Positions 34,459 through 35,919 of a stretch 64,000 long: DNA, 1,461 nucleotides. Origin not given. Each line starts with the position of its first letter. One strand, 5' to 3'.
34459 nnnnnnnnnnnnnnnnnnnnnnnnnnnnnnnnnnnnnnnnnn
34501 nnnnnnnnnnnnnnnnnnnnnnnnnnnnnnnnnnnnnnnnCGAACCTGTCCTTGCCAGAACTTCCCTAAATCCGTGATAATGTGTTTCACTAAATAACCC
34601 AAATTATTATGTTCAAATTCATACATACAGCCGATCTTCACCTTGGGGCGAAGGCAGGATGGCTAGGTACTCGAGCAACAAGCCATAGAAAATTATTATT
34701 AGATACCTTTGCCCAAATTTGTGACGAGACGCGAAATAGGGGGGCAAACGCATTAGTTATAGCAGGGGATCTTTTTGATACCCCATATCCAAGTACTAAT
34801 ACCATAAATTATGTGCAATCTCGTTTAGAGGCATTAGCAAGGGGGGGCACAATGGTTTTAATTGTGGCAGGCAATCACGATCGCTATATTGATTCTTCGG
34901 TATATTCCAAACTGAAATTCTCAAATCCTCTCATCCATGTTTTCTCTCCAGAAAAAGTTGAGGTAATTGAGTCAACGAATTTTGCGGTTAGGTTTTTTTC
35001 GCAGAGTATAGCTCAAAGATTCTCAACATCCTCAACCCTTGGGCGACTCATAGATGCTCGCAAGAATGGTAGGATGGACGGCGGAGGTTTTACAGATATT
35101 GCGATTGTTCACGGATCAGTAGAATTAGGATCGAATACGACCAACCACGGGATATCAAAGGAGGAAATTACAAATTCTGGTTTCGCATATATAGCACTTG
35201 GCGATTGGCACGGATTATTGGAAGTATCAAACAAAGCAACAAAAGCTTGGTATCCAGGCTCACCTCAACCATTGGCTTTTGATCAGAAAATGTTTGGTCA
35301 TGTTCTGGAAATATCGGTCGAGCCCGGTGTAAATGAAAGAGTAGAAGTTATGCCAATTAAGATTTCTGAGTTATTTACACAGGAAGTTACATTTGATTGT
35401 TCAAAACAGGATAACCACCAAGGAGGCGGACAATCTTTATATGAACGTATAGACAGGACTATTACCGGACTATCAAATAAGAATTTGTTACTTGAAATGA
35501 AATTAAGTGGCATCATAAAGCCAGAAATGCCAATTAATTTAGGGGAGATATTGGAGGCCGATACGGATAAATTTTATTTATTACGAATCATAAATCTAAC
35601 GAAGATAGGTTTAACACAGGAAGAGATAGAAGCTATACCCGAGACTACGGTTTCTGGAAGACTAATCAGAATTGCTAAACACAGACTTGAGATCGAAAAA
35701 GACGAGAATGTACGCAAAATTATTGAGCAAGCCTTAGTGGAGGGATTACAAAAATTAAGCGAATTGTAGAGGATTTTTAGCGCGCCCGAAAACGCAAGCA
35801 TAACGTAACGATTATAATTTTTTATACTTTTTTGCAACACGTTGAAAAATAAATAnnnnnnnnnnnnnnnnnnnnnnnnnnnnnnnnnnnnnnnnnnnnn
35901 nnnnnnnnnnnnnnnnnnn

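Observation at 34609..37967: Mre11/Rad50-like pair in which the SMC-like ATPase has a transmembrane hairpin where the zinc hook should be (YhaO/YhaN-type)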

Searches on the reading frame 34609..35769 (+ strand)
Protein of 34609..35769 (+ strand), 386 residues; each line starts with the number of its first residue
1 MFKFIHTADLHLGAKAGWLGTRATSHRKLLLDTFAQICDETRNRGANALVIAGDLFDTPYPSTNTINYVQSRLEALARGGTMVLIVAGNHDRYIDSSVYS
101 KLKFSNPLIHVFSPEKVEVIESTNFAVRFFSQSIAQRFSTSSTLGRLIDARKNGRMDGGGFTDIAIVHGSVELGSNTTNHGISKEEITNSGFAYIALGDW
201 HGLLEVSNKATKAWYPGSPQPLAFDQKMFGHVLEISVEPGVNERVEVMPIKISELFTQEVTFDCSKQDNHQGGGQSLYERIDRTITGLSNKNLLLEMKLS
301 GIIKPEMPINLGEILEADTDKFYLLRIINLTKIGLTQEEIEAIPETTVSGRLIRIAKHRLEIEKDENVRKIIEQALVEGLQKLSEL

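Call 4: search_protein_families(library=pfam, proteins=[window:34609-35769:+], max_evalue=0.01)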
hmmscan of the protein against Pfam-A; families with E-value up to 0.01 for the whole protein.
window:34609-35769:+ (386 aa): 1 family
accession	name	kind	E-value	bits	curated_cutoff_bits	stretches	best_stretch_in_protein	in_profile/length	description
PF00149.33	Metallophos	-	5.3e-09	37.2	21.5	1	2-107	1-85/191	Calcineurin-like phosphoesterase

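Call 5: search_protein_families(library=ncbifam, proteins=[window:34609-35769:+], max_evalue=0.01)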
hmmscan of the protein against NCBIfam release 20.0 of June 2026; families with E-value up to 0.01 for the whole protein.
window:34609-35769:+ (386 aa): 11 families
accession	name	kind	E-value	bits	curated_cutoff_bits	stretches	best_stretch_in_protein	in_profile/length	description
TIGR00619.1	sbcd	subfamily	2.7e-16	60.1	77.65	1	3-102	2-97/252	exonuclease subunit SbcD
NF008206.2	PRK10966.1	equivalog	3e-14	52.9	450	1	3-92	2-86/380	exonuclease subunit SbcD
NF041029.1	Mre11_Pyroc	equivalog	1.6e-11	43.7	600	1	2-102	1-98/438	DNA double-strand break repair protein Mre11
NF041031.1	Mre11_Sulfo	equivalog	1.6e-10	40.8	500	1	4-202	2-191/374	DNA double-strand break repair protein Mre11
NF041753.2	sbcd_Staph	equivalog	1.8e-10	40.3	480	1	3-92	2-87/375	exonuclease subunit SbcD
NF041754.1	sbcd_Bac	equivalog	2.3e-10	40.2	750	1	3-112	2-106/390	exonuclease subunit SbcD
NF041030.1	Mre11_Halo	equivalog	3e-09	36.5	550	1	1-95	1-91/361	DNA double-strand break repair protein Mre11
TIGR04123.1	P_estr_lig_assc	hypoth_equivalog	3.1e-06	26.8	150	1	7-102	26-118/207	ligase-associated DNA damage response endonuclease PdeM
TIGR00024.1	SbcD_rel_arch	hypoth_equivalog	1e-05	25.4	115.2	1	8-100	21-108/224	putative phosphoesterase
NF003743.0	PRK05340.1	equivalog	0.00081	18.6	134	1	28-97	17-88/242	UDP-2,3-diacylglucosamine diphosphatase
TIGR01854.1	lipid_A_lpxH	equivalog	0.0023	17.3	190.35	0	41-95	26-83/231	UDP-2,3-diacylglucosamine diphosphatase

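Call 22: search_protein_families(library=padloc, proteins=[window:34609-35769:+], max_evalue=0.001)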
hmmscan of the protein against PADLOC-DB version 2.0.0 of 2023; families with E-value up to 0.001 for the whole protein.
window:34609-35769:+ (386 aa): 0 families

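Call 44: search_solved_structures(query=window:34609-35769:+, max_evalue=0.01, show_alignments=1)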
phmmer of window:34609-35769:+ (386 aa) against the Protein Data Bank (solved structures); distinct sequences matched with E-value up to 0.01: 15.
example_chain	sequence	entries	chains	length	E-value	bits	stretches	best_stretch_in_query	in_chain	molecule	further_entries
4o24_A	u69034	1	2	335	5.7e-08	35.5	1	2-262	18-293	Exonuclease, putative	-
2q8u_A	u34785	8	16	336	5.7e-08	35.5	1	2-262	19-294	Exonuclease, putative | Nuclease SbcCD subunit D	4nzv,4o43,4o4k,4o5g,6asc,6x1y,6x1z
3qg5_C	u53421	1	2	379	9.4e-08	34.8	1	3-263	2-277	Mre11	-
7dog_A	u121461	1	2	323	4.8e-07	32.5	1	1-92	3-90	Nuclease SbcCD subunit D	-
3thn_A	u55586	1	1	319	5.7e-07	32.2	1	3-263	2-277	Exonuclease, putative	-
4lty_C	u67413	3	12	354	6.8e-07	32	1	3-93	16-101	Exonuclease subunit SbcD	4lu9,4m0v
3tho_B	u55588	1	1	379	9.2e-07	31.5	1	3-264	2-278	Exonuclease, putative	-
6s6v_A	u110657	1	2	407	1.4e-06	30.9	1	3-93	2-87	Nuclease SbcCD subunit D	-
1ii7_A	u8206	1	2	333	1.4e-05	27.6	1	3-116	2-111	Mre11 nuclease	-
3dsc_A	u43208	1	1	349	1.7e-05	27.4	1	3-116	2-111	DNA double-strand break repair protein mre11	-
7yzo_A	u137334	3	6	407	1.7e-05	27.3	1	3-93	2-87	Nuclease SbcCD subunit D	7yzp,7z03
6s85_A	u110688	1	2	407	2.4e-05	26.9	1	3-93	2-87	Nuclease SbcCD subunit D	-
4hd0_A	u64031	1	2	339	7.4e-05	25.2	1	2-116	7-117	DNA double-strand break repair protein Mre11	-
3dsd_A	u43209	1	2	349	0.0003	23.3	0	3-116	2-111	DNA double-strand break repair protein mre11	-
1s8e_A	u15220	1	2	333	0.0062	18.9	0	3-94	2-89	exonuclease putative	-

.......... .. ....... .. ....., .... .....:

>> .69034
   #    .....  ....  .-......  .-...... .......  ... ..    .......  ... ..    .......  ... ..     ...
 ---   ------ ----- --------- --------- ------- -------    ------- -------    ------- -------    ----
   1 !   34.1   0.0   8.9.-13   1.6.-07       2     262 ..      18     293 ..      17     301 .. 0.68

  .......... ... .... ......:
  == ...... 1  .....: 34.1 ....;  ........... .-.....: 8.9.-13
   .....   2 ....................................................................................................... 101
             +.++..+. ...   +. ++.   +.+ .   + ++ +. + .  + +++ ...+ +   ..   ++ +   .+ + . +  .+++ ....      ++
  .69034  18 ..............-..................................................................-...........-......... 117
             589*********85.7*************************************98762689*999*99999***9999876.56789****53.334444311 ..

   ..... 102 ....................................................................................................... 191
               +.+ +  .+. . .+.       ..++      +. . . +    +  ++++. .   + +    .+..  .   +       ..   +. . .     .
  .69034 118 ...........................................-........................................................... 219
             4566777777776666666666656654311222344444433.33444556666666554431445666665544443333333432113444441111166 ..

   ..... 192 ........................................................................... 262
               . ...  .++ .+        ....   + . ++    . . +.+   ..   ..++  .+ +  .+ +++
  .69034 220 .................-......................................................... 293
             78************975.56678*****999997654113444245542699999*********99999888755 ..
